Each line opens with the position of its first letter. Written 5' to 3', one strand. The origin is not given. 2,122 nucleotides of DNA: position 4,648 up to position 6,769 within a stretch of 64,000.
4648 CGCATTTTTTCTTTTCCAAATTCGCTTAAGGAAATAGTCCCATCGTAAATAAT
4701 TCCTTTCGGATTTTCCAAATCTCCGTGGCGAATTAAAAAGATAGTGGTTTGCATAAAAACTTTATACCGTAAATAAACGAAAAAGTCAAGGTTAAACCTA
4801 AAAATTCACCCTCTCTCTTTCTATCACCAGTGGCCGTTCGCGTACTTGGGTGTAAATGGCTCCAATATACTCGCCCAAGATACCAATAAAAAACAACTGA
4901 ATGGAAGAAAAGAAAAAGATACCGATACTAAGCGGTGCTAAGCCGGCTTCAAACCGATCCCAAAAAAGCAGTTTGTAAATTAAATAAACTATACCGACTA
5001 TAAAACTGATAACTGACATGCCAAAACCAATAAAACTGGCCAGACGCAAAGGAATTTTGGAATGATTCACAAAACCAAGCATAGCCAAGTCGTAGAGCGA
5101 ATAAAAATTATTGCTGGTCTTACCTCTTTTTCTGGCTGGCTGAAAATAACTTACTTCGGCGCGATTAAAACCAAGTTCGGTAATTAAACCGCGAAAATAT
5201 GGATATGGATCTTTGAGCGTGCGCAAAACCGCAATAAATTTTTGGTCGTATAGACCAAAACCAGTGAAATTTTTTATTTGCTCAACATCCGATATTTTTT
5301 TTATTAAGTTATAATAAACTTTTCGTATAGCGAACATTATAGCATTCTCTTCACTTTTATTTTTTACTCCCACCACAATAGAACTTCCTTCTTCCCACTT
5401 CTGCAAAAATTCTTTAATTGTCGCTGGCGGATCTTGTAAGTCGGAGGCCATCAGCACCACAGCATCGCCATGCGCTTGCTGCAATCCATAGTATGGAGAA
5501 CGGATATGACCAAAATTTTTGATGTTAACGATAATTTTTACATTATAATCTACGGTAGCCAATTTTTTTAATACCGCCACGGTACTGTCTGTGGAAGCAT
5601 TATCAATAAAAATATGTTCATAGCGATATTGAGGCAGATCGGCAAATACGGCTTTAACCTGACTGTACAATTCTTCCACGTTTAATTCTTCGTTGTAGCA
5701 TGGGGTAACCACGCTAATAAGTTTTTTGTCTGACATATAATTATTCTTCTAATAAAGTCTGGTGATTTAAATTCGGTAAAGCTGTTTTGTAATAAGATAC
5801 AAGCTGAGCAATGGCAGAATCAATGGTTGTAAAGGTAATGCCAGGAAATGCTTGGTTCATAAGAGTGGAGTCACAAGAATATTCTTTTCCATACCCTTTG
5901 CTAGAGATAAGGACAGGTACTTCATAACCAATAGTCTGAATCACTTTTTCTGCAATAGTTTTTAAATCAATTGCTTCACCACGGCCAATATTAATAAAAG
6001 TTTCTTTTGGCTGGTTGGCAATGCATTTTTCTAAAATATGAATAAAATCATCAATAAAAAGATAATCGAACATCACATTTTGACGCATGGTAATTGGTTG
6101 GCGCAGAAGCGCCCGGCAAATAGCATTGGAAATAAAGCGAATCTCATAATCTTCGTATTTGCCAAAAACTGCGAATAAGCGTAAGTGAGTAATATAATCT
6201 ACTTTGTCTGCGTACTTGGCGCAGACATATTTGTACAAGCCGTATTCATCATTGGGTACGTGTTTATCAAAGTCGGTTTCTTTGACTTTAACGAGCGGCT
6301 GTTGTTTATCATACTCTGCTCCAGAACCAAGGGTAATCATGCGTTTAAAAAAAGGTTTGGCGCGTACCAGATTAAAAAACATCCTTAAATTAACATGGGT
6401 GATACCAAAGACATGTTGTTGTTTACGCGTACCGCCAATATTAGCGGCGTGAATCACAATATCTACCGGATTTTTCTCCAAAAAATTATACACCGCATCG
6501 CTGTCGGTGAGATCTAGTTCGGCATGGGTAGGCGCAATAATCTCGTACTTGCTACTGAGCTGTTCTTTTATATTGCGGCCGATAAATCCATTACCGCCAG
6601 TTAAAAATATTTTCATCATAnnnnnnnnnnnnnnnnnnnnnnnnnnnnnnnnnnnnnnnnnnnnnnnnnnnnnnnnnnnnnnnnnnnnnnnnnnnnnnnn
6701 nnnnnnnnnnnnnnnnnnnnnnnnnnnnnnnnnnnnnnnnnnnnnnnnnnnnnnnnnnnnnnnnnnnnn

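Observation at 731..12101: CDP-3,6-dideoxyhexose locus carrying a YerE-like TPP enzyme plus a DmpG/DmpF-type aldolase-dehydrogenase pair: a candidate branched-chain sugar pathway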

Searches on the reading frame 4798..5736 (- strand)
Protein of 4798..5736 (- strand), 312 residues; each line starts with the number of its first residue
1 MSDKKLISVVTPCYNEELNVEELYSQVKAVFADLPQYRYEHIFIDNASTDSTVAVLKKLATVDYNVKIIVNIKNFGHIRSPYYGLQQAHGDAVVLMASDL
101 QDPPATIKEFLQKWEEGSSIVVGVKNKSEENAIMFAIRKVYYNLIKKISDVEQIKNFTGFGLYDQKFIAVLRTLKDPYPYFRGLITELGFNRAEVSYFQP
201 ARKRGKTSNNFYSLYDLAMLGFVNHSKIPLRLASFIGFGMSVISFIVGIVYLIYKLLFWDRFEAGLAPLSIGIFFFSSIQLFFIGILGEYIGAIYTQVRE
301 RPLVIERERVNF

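Call 3: search_protein_families(library=pfam, proteins=[window:4798-5736:-])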
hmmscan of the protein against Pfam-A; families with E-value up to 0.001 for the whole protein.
window:4798-5736:- (312 aa): 1 family
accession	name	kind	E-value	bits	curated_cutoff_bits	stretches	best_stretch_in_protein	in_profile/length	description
PF00535.33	Glycos_transf_2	-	4e-25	89.1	23.3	1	8-127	1-117/168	Glycosyl transferase family 2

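Call 5: search_protein_families(library=ncbifam, proteins=[window:4798-5736:-])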
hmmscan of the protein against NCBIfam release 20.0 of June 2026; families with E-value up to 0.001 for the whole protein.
window:4798-5736:- (312 aa): 10 families
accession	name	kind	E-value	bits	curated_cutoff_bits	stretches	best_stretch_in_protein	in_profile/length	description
NF047588.1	GlcsyltransPgfSStrep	equivalog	2.6e-54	184.6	500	1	7-305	3-301/308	glycosyltransferase PgfS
NF007986.1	PRK10714.1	equivalog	3.4e-31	108.4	529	1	5-303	6-305/316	undecaprenyl-phosphate 4-deoxy-4-formamido-L-arabinose transferase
NF041875.1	EPS_EpsD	equivalog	1.3e-10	41.2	370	1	7-123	1-114/325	exopolysaccharide biosynthesis glycosyltransferase EpsD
TIGR03937.1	PgaC_IcaA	equivalog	2e-10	40.2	422.3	1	3-99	43-135/407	poly-beta-1,6-N-acetyl-D-glucosamine synthase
NF047683.1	TeichurnBiosyTuaG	equivalog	8.5e-10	38.7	400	1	3-101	4-98/252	teichuronic acid biosynthesis protein TuaG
TIGR04283.1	glyco_like_mftF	equivalog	2e-07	30.9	182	1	7-147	1-130/221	TIGR04283 family arsenosugar biosynthesis glycosyltransferase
NF010496.0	PRK13915.1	equivalog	4.6e-07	29.2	262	1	4-107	30-134/307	glucosyl-3-phosphoglycerate synthase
NF007482.0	PRK10073.1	equivalog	6e-06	25.5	423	1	1-99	2-95/334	glycosyltransferase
NF050050.1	ProtGlycPglI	equivalog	0.00018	21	500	1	6-124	3-118/306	GalNAc(5)-diNAcBac-PP-undecaprenol beta-1,3-glucosyltransferase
TIGR03111.1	glyc2_xrt_Gpos1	hypoth_equivalog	0.00096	18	363.95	1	7-158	51-200/439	TIGR03111 family XrtG-associated glycosyltransferase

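Call 50: search_solved_structures(query=window:4798-5736:-, max_evalue=0.00001)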
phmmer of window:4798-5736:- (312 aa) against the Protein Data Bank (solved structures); distinct sequences matched with E-value up to 0.00001: 8.
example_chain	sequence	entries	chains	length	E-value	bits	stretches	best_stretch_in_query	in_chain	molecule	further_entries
5ekp_C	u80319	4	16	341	1.7e-44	155.9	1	7-305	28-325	Uncharacterized glycosyltransferase sll0501 | Glycosyltransferase sll0501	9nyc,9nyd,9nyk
9nye_A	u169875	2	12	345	1.8e-44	155.8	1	7-305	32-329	Glycosyltransferase sll0501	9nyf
5eke_A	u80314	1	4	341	2.2e-44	155.5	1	7-305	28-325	Uncharacterized glycosyltransferase sll0501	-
9hwj_A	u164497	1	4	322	8e-26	94.6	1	5-305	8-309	Undecaprenyl-phosphate 4-deoxy-4-formamido-L-arabinose transferase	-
9bhc_C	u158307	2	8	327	6.4e-25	91.6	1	5-304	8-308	Undecaprenyl-phosphate 4-deoxy-4-formamido-L-arabinose transferase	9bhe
8vxh_A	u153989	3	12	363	9.2e-25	91.1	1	5-304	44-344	Undecaprenyl-phosphate 4-deoxy-4-formamido-L-arabinose transferase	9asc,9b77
5mlz_A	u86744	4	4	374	9.1e-14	55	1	6-125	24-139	Dolichol monophosphate mannose synthase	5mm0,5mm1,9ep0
5tze_C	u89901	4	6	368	5.8e-06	29.4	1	7-127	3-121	Glycosyl transferase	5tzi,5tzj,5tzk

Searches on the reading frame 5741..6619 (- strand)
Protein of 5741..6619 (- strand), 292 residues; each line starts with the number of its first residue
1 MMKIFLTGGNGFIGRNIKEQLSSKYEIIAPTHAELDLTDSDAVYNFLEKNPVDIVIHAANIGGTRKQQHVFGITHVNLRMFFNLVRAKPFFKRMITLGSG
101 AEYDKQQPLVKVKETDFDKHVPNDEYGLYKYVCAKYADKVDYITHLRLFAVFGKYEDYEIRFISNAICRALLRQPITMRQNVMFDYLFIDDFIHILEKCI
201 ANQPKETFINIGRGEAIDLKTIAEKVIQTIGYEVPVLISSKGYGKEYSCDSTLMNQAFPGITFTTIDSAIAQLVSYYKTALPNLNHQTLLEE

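Call 3: search_protein_families(library=pfam, proteins=[window:5741-6619:-])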
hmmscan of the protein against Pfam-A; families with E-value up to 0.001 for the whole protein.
window:5741-6619:- (292 aa): 3 families
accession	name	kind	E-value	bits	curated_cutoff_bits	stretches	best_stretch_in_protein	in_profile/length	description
PF01370.27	Epimerase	-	4.8e-25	88.8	20.9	1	4-212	1-240/240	NAD dependent epimerase/dehydratase family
PF04321.23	RmlD_sub_bind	-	6.6e-10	39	27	1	2-59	1-59/287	RmlD substrate binding domain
PF16363.11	GDP_Man_Dehyd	-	2.2e-06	27.8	27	0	34-234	58-270/332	GDP-mannose 4,6 dehydratase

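Call 5: search_protein_families(library=ncbifam, proteins=[window:5741-6619:-])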
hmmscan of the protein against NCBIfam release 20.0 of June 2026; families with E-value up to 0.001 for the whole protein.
window:5741-6619:- (292 aa): 8 families
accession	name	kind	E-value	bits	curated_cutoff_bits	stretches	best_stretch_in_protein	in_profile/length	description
NF047922.1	GDPFucSynFcl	equivalog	6.9e-16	58.6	500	1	3-236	4-259/308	GDP-L-fucose synthase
TIGR02197.1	heptose_epim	equivalog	4.1e-12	45.9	274.6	1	4-234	1-264/316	ADP-glyceromanno-heptose 6-epimerase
TIGR01214.1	rmlD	equivalog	7e-07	28.6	224.05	1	3-60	1-59/285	dTDP-4-dehydrorhamnose reductase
NF047837.1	UDPAcbARedWbcJ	equivalog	2e-06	27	500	1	2-227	1-212/372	UDP-2-acetamido-2,6-beta-L-arabino-hexul-4-ose reductase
TIGR01181.1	dTDP_gluc_dehyt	equivalog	4.2e-06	26.1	365.1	0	152-278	182-312/321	dTDP-glucose 4,6-dehydratase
TIGR01179.1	galE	equivalog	1.5e-05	24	262.3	0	20-165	39-190/332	UDP-glucose 4-epimerase GalE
NF005754.0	PRK07578.1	equivalog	1.7e-05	24.8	167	1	2-59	1-63/200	short chain dehydrogenase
NF043036.1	ErythonDh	equivalog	0.00051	19.3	325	0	2-25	1-24/321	D-erythronate dehydrogenase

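Call 51: search_solved_structures(query=window:5741-6619:-, max_evalue=0.00001)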
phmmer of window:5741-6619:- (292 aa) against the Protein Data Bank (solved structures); distinct sequences matched with E-value up to 0.00001: 12.
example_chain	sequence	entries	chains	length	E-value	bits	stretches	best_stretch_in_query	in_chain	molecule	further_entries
9gpi_D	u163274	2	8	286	3.2e-13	53.2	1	2-65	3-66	dTDP-4-dehydrorhamnose reductase, putative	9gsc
7ll6_A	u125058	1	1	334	1.1e-10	44.9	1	3-233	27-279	GDP-L-fucose synthase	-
8du0_A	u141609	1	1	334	1.1e-10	44.9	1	3-233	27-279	GDP-L-fucose synthase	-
1bws_A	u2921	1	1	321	6.8e-10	42.3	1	3-239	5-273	PROTEIN (GDP-4-KETO-6-DEOXY-D-MANNOSE EPIMERASE/REDUCTASE)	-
1bsv_A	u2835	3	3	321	6.8e-10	42.3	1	3-239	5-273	PROTEIN (GDP-FUCOSE SYNTHETASE) | GDP-FUCOSE SYNTHETASE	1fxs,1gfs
1e6u_A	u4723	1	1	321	7e-10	42.2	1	3-239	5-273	GDP-FUCOSE SYNTHETASE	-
1e7s_A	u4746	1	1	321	1.4e-09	41.2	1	3-239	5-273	GDP-FUCOSE SYNTHETASE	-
1e7q_A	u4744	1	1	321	1.8e-09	40.9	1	3-239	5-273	GDP-FUCOSE SYNTHETASE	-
1e7r_A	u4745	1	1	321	3.7e-09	39.8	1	3-111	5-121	GDP-FUCOSE SYNTHETASE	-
8ewu_A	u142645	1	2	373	1.1e-07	35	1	3-117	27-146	GDP-L-fucose synthase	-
7anh_A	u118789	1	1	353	1.5e-06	31.3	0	3-115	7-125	GDP-L-fucose synthase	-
1vl0_A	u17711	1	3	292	3.1e-06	30.3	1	2-131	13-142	DTDP-4-dehydrorhamnose reductase, rfbD ortholog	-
